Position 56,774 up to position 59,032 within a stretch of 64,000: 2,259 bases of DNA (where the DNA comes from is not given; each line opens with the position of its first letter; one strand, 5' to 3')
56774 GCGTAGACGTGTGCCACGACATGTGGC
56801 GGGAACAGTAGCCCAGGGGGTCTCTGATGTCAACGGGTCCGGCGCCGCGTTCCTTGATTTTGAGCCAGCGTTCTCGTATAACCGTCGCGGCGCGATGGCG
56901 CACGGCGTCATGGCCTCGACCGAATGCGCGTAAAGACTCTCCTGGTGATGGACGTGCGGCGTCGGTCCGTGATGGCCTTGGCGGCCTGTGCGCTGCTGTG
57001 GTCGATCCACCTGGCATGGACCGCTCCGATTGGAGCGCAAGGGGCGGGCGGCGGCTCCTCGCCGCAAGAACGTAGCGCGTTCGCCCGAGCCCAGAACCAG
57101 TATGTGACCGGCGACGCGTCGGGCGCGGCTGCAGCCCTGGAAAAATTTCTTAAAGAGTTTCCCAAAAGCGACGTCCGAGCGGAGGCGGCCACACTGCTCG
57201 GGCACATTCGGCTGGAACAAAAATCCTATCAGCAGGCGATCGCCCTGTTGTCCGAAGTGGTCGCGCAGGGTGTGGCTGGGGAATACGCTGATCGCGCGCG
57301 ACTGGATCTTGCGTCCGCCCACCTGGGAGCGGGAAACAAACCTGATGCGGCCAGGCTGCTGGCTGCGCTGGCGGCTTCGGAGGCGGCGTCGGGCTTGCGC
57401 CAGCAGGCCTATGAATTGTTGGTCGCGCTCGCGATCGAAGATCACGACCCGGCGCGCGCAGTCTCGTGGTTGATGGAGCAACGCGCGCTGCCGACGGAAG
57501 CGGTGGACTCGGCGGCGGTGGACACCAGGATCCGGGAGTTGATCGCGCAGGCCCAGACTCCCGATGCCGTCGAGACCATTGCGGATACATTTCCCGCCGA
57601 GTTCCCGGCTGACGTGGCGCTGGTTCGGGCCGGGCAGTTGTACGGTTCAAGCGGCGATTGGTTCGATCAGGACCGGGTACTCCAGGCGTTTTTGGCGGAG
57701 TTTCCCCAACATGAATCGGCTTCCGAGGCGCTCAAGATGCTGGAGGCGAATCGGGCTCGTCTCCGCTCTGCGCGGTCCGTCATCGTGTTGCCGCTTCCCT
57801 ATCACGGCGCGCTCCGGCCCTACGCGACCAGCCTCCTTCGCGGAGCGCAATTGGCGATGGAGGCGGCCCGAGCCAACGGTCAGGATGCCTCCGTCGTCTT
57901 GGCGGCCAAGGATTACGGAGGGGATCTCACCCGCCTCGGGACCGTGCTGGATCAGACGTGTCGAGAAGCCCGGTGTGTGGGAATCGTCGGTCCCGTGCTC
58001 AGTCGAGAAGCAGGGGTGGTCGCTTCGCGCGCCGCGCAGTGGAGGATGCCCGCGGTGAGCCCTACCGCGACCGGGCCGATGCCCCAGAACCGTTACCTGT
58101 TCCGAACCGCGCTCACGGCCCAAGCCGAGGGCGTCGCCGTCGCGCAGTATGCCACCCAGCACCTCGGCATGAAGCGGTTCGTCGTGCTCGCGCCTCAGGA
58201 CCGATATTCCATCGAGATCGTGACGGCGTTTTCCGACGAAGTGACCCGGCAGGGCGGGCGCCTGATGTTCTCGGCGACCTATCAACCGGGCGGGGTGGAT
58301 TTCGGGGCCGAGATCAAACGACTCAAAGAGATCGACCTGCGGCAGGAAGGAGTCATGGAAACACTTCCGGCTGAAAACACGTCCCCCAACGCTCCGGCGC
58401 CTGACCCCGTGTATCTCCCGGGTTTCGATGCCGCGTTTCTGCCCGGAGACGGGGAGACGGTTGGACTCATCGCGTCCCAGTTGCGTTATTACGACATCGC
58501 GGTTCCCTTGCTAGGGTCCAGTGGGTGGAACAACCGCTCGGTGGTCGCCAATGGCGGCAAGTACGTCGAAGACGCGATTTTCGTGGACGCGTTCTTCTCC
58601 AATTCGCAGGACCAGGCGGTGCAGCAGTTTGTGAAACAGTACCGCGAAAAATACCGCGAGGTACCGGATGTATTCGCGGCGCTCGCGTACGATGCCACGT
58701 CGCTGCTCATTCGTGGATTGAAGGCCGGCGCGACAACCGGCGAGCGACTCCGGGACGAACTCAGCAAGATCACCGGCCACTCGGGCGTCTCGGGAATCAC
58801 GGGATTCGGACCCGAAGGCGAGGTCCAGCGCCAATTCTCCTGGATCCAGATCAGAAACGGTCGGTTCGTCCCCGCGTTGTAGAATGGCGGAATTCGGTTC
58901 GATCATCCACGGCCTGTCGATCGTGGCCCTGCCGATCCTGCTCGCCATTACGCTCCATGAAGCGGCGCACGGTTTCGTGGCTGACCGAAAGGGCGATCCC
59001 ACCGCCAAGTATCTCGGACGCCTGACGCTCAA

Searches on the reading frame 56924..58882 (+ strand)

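Call 11: search_protein_families(library=pfam, proteins=[window:56924-58882:+], max_evalue=0.001)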
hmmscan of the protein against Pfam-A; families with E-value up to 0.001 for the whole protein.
window:56924-58882:+ (652 aa): 8 families
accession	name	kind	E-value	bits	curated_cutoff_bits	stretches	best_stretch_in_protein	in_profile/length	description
PF13458.12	Peripla_BP_6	-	7.3e-36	124.9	31.7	1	291-644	8-339/343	Periplasmic binding protein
PF04348.19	LppC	-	8.3e-13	48.2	28.8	1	94-447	32-377/563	LppC putative lipoprotein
PF01094.35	ANF_receptor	-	2.3e-12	47.1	25.4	1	351-467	51-169/353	Receptor family ligand binding region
PF14559.12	TPR_19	-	2.8e-06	28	25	2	63-117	5-56/68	Tetratricopeptide repeat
PF13174.12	TPR_6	-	9e-06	26.4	26.3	0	54-82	5-33/33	Tetratricopeptide repeat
PF09976.15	TPR_21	-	2.5e-05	24.6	25.5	1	48-124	75-151/193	Tetratricopeptide repeat-like domain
PF13432.12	TPR_16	-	9.9e-05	23.2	32.7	1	54-115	2-60/65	Tetratricopeptide repeat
PF13525.12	YfiO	-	0.00041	20.6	25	0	49-108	5-64/203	Outer membrane lipoprotein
